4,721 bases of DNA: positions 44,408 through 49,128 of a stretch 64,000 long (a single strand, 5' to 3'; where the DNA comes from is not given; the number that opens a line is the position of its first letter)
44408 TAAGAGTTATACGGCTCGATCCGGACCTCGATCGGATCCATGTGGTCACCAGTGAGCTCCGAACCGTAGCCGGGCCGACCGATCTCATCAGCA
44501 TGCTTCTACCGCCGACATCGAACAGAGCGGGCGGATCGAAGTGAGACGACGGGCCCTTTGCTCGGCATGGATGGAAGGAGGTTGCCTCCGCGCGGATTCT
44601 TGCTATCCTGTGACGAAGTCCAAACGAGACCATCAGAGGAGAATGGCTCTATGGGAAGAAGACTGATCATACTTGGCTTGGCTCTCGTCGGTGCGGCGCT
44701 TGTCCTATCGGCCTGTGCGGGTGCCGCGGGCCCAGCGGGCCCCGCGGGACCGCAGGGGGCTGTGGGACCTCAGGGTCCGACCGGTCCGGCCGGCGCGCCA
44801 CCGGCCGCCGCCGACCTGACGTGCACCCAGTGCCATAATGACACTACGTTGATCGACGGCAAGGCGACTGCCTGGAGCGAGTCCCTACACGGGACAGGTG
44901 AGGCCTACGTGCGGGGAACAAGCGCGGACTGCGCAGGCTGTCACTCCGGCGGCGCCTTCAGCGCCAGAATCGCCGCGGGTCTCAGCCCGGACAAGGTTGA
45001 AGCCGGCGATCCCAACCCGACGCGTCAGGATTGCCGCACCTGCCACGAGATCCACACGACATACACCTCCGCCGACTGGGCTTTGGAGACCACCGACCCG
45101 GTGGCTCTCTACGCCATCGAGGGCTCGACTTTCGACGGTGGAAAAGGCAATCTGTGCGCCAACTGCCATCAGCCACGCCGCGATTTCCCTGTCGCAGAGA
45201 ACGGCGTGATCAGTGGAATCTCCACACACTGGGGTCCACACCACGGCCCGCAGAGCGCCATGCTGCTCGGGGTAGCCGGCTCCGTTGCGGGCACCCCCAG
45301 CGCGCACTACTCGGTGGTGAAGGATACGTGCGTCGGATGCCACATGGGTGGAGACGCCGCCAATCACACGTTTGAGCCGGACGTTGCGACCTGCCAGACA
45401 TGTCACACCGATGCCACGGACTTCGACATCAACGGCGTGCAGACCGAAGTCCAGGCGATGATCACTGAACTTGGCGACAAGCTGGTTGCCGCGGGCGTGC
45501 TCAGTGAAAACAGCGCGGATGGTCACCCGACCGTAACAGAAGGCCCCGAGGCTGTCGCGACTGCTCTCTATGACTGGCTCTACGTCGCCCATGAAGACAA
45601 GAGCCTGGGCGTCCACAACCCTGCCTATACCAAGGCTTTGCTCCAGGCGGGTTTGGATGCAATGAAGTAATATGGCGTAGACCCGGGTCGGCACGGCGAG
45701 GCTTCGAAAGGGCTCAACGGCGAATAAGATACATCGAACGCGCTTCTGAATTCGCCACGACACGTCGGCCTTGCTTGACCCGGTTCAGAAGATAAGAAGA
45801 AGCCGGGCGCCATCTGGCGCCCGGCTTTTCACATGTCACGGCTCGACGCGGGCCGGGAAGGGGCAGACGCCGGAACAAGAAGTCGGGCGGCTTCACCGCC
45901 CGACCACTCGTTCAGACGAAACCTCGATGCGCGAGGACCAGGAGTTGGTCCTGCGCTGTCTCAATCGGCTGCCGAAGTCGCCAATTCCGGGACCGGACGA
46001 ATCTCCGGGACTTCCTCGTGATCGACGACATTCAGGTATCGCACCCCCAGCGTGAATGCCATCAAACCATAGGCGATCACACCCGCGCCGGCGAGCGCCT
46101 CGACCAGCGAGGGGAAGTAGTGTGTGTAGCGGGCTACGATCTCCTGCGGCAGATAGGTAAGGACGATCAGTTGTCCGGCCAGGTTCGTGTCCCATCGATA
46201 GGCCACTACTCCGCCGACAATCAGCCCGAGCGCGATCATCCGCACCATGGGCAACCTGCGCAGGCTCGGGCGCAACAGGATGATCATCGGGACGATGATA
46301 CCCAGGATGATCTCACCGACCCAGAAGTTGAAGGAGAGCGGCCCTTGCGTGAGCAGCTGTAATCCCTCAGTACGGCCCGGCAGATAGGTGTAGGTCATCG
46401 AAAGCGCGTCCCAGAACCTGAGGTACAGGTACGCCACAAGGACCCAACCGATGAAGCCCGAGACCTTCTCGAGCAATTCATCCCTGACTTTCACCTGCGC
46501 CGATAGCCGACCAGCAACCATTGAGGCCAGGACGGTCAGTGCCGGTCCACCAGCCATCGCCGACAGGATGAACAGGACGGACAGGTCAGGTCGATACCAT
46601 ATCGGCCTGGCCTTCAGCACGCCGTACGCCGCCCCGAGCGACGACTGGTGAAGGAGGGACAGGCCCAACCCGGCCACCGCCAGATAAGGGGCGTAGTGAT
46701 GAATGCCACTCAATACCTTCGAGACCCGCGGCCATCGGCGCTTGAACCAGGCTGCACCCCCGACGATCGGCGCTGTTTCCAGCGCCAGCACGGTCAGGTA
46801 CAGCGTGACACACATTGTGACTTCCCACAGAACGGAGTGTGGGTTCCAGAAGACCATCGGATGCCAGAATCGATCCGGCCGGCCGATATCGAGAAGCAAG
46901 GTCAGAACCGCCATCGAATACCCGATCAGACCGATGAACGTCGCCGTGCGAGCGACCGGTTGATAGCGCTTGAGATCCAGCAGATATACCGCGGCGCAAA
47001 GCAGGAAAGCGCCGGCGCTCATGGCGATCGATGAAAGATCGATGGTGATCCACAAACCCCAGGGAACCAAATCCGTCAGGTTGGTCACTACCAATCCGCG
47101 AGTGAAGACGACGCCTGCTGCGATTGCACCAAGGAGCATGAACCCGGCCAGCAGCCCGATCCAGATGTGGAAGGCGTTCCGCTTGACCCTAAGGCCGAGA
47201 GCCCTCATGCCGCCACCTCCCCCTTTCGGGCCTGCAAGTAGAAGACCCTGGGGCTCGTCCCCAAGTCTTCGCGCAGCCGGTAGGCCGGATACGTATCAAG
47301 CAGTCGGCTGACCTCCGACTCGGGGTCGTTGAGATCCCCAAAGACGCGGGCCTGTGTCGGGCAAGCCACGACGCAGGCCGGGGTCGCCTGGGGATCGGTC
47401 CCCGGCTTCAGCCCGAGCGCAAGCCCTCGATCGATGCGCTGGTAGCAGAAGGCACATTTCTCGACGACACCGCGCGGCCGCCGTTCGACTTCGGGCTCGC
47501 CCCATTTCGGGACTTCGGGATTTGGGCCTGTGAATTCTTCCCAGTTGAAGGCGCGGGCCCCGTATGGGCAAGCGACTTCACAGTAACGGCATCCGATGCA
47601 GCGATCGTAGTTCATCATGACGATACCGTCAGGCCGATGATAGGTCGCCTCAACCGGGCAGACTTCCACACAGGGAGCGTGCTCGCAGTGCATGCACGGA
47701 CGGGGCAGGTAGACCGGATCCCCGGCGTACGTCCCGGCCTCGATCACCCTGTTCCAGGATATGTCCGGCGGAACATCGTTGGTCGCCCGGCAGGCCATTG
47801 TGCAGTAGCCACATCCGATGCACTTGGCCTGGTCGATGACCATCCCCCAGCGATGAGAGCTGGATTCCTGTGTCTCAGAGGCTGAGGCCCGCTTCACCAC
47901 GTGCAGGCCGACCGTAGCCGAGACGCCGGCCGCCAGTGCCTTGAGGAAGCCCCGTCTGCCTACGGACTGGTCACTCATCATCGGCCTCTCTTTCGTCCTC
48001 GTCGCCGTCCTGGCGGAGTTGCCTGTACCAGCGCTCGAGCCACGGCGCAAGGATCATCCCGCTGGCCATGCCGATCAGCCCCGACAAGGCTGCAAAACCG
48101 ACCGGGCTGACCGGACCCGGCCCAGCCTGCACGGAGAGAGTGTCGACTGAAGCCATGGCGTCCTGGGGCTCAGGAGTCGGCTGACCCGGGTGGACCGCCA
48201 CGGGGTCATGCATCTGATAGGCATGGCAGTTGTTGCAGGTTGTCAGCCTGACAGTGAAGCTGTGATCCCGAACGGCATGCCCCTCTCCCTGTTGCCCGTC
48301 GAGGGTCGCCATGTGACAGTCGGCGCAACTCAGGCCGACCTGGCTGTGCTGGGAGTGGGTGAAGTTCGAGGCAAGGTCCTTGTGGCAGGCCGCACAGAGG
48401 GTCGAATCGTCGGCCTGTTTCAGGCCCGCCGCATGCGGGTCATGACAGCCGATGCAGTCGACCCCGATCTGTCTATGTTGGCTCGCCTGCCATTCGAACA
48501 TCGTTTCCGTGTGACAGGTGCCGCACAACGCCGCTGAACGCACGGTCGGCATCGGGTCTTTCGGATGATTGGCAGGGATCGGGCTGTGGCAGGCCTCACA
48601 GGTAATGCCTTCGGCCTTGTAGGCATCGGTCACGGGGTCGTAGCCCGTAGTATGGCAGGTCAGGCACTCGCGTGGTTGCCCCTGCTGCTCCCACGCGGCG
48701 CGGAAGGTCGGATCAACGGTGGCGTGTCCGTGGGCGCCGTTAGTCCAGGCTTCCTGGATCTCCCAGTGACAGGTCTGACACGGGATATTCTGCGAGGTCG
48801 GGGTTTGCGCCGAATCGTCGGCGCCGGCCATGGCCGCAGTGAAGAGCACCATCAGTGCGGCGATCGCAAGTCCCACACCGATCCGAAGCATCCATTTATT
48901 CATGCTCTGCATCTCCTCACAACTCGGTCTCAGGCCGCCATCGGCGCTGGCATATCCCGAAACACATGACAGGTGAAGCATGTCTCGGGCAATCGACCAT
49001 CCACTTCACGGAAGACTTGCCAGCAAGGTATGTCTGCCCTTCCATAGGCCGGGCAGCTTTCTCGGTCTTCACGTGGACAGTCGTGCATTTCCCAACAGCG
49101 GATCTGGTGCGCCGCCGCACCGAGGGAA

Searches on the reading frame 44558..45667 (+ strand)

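Call 17: search_protein_families(library=pfam, proteins=[window:44558-45667:+], max_evalue=0.001)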
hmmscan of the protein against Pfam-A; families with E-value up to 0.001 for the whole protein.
window:44558-45667:+ (370 aa): 4 families
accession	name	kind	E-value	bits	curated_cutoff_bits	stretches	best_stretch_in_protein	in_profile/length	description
PF22113.1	Mtrc-MtrF_II-IV_dom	-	2.1e-11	44.1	30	2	253-302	4-56/176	Outer membrane cytochrome MtrC/MtrF-like, domains II/IV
PF14522.11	Cytochrome_C7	-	9.4e-10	38.6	24.8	1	86-164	13-67/67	Cytochrome c7 and related cytochrome c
PF14537.11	Cytochrom_c3_2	-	3.3e-09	37.5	25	1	84-168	4-69/79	Cytochrome c3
PF09699.15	Paired_CXXCH_1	-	4e-06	26.9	20.6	0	250-286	1-39/41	Doubled CXXCH motif (Paired_CXXCH_1)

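Call 22: search_protein_families(library=ncbifam, proteins=[window:44558-45667:+], max_evalue=0.001)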
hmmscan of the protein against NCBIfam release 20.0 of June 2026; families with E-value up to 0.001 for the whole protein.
window:44558-45667:+ (370 aa): 3 families
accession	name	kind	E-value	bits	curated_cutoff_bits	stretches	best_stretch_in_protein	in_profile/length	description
TIGR03507.1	decahem_SO1788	subfamily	3.2e-05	22.6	209.3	0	253-302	159-207/672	OmcA/MtrC family decaheme c-type cytochrome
NF045713.1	CxxCH_16_HmcA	equivalog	0.00012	20.8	400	0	200-293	79-149/541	sulfate respiration complex hexadecaheme cytochrome HmcA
NF041781.1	mnquin_red_QrcA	equivalog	0.00079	19.1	180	0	249-287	37-75/174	menaquinone reductase multiheme cytochrome c subunit QrcA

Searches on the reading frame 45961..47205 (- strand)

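Call 17: search_protein_families(library=pfam, proteins=[window:45961-47205:-], max_evalue=0.001)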
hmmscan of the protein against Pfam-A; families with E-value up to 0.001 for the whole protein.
window:45961-47205:- (414 aa): 1 family
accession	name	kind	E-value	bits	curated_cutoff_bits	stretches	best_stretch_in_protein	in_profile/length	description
PF03916.19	NrfD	-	3.2e-31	109.5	25.8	1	40-348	2-312/313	Polysulphide reductase, NrfD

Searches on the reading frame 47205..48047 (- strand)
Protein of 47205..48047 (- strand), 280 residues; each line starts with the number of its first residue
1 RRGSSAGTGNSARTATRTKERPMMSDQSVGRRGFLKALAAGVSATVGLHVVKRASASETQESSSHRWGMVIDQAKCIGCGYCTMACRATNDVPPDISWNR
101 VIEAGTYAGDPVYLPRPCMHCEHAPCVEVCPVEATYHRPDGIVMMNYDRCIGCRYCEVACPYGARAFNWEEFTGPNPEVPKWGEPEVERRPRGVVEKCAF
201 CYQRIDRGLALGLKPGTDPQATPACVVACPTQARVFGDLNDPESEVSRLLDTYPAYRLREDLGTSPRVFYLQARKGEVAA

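Call 17: search_protein_families(library=pfam, proteins=[window:47205-48047:-], max_evalue=0.001)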
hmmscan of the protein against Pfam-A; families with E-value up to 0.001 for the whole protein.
window:47205-48047:- (280 aa): 13 families
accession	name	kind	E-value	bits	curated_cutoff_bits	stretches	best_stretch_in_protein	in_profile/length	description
PF13247.11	Fer4_11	-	9.2e-16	58.3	26.2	1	112-171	4-65/100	4Fe-4S dicluster domain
PF12838.12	Fer4_7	-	1.5e-14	54.6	27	2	75-134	1-52/52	4Fe-4S dicluster domain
PF12797.12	Fer4_2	-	4.5e-12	45.5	24.5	2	67-87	1-21/22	4Fe-4S binding domain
PF00037.32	Fer4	-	3.7e-11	42.8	21.1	2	146-164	4-22/24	4Fe-4S binding domain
PF12837.12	Fer4_6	-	1e-10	41.5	25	2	145-164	4-23/24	4Fe-4S binding domain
PF13187.11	Fer4_9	-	2.6e-10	40.6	27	2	75-133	1-50/52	4Fe-4S dicluster domain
PF13237.11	Fer4_10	-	1.8e-09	37.8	25.5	2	112-161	3-53/53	4Fe-4S dicluster domain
PF13183.11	Fer4_8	-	1.8e-07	32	27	0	74-133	3-67/68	4Fe-4S dicluster domain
PF14697.11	Fer4_21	-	3.5e-05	24.3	35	0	70-133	2-54/59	4Fe-4S dicluster domain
PF13534.11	Fer4_17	-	0.00015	22.6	22.2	0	75-88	1-14/61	4Fe-4S dicluster domain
PF25160.1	LdpA_Fe-S-bd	-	0.00031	20.9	27.6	0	124-163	7-41/49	LdpA Fe-S cluster-binding domain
PF12798.12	Fer4_3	-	0.00042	21.4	27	0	150-164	1-15/15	4Fe-4S binding domain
PF13484.11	Fer4_16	-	0.0005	21.2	30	0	145-162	48-65/66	4Fe-4S double cluster binding domain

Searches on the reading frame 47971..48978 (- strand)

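Call 17: search_protein_families(library=pfam, proteins=[window:47971-48978:-], max_evalue=0.001)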
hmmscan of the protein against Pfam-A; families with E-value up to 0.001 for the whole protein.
window:47971-48978:- (335 aa): 5 families
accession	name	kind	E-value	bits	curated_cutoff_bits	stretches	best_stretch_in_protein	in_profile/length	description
PF14522.11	Cytochrome_C7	-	2.1e-14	53.5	24.8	2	121-179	10-66/67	Cytochrome c7 and related cytochrome c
PF09699.15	Paired_CXXCH_1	-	3.1e-09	36.8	20.6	2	123-160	6-40/41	Doubled CXXCH motif (Paired_CXXCH_1)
PF14537.11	Cytochrom_c3_2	-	2.9e-07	31.3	25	0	168-252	2-78/79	Cytochrome c3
PF13435.11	Cytochrome_C554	-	8.2e-07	30.3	20.8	1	67-132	2-84/84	Cytochrome c554 and c-prime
PF22113.1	Mtrc-MtrF_II-IV_dom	-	1.4e-06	28.4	30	0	54-113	112-167/176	Outer membrane cytochrome MtrC/MtrF-like, domains II/IV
